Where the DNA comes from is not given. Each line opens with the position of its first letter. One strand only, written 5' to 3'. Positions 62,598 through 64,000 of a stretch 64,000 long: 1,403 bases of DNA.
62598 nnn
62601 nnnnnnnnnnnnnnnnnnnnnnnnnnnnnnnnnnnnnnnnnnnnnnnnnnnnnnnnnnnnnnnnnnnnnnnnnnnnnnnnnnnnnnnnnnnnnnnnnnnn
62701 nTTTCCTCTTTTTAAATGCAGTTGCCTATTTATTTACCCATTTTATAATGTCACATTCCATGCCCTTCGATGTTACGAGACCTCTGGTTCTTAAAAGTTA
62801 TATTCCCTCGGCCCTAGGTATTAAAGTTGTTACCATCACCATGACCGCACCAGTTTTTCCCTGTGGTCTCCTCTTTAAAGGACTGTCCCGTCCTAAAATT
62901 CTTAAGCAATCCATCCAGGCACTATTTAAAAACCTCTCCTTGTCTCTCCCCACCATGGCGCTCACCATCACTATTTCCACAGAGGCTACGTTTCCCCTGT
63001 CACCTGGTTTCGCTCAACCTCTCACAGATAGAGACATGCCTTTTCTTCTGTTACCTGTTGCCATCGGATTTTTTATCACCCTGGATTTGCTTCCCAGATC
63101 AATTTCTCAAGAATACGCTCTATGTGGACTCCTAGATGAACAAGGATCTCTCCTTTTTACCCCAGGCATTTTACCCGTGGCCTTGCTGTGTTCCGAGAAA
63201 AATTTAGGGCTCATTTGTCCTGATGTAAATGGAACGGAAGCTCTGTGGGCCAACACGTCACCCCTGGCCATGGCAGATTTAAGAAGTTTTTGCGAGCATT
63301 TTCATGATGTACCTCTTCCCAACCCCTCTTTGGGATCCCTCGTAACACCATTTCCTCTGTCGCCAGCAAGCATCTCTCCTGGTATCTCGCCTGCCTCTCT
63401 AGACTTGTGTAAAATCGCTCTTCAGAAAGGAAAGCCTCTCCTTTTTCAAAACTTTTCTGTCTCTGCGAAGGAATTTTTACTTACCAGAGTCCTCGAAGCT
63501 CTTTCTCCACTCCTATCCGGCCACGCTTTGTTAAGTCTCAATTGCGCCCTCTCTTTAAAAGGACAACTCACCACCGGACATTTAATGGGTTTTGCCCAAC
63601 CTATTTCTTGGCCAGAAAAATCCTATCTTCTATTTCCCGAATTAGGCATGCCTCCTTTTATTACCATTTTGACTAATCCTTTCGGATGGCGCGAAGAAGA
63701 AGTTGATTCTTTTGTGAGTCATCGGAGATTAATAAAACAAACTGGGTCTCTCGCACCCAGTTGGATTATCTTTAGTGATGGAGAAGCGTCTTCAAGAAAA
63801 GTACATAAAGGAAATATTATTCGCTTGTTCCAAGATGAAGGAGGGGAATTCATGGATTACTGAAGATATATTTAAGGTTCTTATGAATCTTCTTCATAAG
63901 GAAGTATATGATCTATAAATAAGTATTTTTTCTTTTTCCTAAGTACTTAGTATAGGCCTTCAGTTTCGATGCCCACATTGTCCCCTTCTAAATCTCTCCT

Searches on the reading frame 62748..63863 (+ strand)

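Call 79: search_protein_families(library=pfam, proteins=[window:62748-63863:+], max_evalue=1)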
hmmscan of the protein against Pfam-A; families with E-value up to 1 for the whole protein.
window:62748-63863:+ (371 aa): 1 family
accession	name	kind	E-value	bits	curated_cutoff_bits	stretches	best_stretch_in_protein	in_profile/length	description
PF13541.12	ChlI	-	0.021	15.2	27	1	102-161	63-121/121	Subunit ChlI of Mg-chelatase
